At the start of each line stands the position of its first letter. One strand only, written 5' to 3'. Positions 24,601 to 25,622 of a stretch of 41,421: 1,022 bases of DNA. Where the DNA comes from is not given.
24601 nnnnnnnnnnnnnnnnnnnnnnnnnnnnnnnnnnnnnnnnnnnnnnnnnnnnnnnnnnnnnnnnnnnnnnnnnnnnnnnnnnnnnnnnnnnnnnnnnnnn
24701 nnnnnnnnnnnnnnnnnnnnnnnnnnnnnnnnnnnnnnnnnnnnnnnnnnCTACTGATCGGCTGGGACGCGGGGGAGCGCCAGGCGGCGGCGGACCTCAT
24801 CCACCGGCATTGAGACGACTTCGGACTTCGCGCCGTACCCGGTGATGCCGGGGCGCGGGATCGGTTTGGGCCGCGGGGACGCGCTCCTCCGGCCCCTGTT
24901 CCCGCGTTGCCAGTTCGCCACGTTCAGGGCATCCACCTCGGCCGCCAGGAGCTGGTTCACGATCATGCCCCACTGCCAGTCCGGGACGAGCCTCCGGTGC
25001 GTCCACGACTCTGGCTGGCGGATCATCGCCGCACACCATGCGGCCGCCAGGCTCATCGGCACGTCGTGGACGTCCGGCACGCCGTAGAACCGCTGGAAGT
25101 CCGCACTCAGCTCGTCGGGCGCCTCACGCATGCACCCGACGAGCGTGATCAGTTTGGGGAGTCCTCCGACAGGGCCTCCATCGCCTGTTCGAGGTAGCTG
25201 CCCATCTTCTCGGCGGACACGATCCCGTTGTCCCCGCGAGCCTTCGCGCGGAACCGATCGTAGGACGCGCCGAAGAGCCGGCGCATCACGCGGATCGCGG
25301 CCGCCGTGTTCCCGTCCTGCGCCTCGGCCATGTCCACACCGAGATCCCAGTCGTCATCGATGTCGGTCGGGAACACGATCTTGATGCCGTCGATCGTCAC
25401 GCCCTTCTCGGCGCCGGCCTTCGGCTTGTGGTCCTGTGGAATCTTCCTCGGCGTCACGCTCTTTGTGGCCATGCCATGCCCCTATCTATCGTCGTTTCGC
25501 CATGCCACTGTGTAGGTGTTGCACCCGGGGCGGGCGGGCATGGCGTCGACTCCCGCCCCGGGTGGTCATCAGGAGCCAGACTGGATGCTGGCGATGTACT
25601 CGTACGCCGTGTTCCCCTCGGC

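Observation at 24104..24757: PASTA-domain lipoprotein gene inserted antisense between the tail chaperone and tape-measure genes (candidate injection-blocking exclusion factor)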

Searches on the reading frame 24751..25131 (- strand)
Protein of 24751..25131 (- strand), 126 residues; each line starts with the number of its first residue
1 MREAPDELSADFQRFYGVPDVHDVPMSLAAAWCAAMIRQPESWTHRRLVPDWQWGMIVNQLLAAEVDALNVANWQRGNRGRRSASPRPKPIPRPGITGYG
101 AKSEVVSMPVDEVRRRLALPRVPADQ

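Call 4: search_protein_families(library=phrogs, proteins=[window:24751-25131:-], max_evalue=0.01)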
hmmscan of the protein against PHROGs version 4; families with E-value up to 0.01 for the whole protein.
window:24751-25131:- (126 aa): 4 families
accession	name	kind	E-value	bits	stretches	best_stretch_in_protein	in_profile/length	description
phrog_1326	-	tail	8.2e-11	42.8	1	53-118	191-257/265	tail assembly chaperone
phrog_3656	-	tail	7.4e-08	33.2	1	3-102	155-258/300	tail assembly chaperone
phrog_5813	-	tail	1.2e-07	32.5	1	2-96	151-250/318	tail assembly chaperone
phrog_1633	-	unknown function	8.7e-07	30.2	1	2-89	3-85/123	-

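Call 72: find_related_loci(query=window:24751-25131:-, collection=viral_contigs, flank=3500)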
Query window:24751-25131:- (126 aa) in viral_contigs; peptide patterns used: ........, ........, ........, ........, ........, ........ (x = any residue, [..] = any of these).
166 stretches matched a pattern; 57 encode a relative of the query (tblastn E <= 1e-3); 56 distinct loci.
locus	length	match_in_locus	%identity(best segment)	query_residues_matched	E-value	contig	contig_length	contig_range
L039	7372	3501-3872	84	3-126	6e-70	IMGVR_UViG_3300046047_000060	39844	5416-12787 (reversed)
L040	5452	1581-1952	82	3-126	3e-69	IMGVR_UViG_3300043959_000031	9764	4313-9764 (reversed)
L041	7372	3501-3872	84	3-126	2e-68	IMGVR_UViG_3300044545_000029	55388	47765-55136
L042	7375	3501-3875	49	2-121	1e-29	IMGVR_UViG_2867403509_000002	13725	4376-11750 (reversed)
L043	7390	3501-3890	30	3-121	1e-8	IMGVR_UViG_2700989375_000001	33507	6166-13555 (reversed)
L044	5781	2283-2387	68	58-95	3e-8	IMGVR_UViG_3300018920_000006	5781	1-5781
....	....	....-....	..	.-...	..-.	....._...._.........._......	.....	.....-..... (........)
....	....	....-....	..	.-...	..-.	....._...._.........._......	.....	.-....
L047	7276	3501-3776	32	1-94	2e-7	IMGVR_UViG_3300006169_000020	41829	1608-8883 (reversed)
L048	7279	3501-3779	34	1-94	5e-7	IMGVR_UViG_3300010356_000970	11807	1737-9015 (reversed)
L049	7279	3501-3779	34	1-94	2e-6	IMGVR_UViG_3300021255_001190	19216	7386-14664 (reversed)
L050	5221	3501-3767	34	5-94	2e-6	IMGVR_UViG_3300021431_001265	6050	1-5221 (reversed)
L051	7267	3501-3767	37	5-94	5e-6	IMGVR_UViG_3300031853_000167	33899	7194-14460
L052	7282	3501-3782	35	1-95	1e-5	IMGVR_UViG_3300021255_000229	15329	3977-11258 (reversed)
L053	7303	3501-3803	30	1-95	2e-5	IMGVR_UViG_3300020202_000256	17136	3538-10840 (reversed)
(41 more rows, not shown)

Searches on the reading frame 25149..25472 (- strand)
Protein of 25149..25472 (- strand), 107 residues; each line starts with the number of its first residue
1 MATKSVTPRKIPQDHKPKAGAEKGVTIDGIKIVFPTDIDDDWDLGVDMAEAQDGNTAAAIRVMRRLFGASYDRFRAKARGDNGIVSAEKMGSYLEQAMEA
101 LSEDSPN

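Call 4: search_protein_families(library=phrogs, proteins=[window:25149-25472:-], max_evalue=0.01)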
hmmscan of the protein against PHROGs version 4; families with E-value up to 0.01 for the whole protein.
window:25149-25472:- (107 aa): 2 families
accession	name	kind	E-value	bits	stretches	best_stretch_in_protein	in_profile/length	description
phrog_1526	-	unknown function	8.9e-11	43.1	1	23-103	5-86/89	-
phrog_10551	-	tail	0.006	17.8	1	1-78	1-72/96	tail assembly chaperone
